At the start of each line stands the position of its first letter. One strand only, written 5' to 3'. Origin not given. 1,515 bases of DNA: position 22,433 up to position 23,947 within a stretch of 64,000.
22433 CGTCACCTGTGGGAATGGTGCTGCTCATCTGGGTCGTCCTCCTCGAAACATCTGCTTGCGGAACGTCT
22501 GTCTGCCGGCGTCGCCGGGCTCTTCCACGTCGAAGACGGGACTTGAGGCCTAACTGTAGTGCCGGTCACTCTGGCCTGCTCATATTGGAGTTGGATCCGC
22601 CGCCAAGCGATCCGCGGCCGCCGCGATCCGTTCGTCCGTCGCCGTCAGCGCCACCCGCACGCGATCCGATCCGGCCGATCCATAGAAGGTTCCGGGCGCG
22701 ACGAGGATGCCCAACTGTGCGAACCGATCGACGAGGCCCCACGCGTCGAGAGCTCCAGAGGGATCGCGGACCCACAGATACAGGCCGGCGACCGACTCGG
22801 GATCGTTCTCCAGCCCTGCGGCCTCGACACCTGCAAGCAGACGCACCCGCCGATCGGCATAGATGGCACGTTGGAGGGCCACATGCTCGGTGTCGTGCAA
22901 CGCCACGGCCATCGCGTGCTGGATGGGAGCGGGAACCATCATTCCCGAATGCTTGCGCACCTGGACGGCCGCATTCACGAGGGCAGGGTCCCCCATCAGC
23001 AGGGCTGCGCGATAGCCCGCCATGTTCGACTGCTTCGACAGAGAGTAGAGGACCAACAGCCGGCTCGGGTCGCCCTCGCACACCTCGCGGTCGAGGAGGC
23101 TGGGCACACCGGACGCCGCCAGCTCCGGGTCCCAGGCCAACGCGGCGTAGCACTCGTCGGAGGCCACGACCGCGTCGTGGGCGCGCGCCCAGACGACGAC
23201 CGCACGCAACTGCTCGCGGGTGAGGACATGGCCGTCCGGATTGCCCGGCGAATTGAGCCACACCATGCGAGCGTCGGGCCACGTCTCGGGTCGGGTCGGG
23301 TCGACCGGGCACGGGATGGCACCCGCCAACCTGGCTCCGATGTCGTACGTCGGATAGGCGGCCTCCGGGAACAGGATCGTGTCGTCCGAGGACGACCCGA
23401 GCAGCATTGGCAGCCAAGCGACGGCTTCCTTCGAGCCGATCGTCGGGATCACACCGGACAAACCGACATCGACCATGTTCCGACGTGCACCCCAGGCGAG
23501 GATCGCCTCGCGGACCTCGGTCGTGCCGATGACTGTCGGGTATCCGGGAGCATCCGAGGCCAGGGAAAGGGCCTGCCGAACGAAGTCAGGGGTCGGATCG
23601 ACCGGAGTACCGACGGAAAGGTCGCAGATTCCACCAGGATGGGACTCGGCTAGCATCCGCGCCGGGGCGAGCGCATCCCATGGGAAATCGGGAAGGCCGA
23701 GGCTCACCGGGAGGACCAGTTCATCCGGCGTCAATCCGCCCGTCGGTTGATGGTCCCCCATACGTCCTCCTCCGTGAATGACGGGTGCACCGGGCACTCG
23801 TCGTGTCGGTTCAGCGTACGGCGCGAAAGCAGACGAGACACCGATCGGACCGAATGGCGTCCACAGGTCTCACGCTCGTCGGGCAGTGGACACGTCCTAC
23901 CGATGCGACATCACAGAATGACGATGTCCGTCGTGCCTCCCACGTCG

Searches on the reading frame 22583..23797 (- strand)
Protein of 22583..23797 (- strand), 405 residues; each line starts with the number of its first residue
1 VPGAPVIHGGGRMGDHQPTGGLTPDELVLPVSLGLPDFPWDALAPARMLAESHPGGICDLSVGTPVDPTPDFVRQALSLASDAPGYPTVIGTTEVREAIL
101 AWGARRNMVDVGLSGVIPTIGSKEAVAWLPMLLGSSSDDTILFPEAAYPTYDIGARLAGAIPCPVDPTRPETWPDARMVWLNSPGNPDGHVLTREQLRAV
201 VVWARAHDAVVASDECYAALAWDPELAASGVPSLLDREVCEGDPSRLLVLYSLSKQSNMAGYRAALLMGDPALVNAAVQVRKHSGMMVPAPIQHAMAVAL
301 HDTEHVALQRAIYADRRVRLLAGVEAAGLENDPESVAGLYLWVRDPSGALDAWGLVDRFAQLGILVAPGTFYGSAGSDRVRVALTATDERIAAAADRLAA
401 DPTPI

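Call 54: search_protein_families(library=pfam, proteins=[window:22583-23797:-], max_evalue=0.00001)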
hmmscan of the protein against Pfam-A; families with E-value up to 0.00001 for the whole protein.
window:22583-23797:- (405 aa): 1 family
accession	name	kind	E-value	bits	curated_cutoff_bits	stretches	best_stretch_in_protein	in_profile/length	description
PF00155.27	Aminotran_1_2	-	1.2e-37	130.4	19.7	1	58-398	4-361/361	Aminotransferase class I and II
